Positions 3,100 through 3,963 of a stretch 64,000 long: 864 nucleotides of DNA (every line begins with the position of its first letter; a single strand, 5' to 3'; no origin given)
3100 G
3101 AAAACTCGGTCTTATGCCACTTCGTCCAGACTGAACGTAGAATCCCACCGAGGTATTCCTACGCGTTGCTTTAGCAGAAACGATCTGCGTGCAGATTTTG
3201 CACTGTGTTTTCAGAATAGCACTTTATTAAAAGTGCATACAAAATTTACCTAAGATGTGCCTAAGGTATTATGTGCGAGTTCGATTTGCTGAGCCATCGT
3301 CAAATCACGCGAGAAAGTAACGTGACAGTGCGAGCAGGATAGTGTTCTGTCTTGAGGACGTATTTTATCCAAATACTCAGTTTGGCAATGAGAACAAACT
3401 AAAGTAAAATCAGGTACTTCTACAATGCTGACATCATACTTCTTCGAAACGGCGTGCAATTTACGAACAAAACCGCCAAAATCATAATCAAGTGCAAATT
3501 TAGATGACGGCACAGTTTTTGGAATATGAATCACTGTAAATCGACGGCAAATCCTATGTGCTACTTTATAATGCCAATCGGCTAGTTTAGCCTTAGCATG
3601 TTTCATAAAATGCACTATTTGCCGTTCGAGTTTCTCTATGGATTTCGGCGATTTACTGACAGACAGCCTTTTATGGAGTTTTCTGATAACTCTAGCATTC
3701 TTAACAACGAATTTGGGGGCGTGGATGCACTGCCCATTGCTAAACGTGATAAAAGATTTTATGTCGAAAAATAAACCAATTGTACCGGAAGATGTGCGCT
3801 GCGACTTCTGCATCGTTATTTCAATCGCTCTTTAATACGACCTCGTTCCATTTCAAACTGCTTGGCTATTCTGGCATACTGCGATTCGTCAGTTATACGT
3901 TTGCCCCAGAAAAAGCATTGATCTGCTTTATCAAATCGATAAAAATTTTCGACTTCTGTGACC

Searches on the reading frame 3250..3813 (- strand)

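Call 40: search_protein_families(library=phrogs, proteins=[window:3250-3813:-], max_evalue=0.001)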
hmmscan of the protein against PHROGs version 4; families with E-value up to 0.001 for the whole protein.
window:3250-3813:- (187 aa): 3 families
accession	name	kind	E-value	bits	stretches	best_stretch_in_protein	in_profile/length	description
phrog_506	-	integration and excision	1.8e-17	64.6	1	7-178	180-361/403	transposase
phrog_12300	-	integration and excision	2.6e-09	37.7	1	4-181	54-241/286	transposase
phrog_17087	-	unknown function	2e-06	29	1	61-177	9-128/141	-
